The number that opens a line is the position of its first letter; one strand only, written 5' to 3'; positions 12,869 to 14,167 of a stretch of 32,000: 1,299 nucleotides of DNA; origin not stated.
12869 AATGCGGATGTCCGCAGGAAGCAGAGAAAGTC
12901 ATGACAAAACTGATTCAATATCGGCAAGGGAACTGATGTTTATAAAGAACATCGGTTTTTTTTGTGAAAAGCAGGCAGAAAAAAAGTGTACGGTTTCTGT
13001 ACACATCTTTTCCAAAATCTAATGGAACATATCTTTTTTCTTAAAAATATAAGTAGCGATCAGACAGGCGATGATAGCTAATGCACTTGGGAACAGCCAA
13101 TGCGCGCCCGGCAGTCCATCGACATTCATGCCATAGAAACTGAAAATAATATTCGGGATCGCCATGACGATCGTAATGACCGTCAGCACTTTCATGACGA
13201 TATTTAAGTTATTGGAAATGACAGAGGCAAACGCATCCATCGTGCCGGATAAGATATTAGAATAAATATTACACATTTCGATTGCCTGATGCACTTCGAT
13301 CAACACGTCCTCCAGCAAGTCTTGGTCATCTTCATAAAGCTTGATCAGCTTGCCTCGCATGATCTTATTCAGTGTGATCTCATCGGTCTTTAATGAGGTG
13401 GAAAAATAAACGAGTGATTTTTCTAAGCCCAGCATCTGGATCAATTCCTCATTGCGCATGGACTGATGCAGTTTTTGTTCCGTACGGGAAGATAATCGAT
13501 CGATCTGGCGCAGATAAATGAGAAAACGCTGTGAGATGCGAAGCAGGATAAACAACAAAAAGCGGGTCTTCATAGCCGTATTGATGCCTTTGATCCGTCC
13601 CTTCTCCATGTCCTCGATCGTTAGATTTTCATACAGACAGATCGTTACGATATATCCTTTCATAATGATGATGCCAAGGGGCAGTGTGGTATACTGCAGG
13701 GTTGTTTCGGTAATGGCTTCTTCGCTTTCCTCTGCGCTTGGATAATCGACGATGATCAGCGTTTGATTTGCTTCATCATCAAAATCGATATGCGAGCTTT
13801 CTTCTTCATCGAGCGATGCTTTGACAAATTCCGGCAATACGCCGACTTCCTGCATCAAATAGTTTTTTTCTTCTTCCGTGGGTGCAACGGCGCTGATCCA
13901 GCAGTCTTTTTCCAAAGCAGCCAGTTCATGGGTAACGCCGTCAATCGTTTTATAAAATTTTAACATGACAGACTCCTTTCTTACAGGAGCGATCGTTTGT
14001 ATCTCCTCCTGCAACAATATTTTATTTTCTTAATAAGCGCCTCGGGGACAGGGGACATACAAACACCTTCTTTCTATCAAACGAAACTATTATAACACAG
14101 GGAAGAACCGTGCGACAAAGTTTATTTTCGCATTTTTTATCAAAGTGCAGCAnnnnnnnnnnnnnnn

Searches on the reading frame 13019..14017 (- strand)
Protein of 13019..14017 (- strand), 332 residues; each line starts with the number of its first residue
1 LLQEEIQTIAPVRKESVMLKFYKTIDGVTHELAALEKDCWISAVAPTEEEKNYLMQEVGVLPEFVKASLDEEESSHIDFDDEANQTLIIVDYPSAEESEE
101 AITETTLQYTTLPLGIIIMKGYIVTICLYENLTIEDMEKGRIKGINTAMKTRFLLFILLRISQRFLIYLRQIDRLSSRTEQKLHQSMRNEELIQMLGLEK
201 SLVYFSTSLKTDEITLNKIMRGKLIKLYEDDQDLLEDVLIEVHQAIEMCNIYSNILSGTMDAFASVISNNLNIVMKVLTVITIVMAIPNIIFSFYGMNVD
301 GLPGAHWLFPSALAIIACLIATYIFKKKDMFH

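Call 70: search_protein_families(library=pfam, proteins=[window:13019-14017:-], max_evalue=0.00001)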
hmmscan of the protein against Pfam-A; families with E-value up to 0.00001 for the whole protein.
window:13019-14017:- (332 aa): 1 family
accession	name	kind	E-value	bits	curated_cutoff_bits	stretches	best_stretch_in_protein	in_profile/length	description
PF01544.23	CorA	-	3.6e-48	164.8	27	1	39-326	5-291/292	CorA-like Mg2+ transporter protein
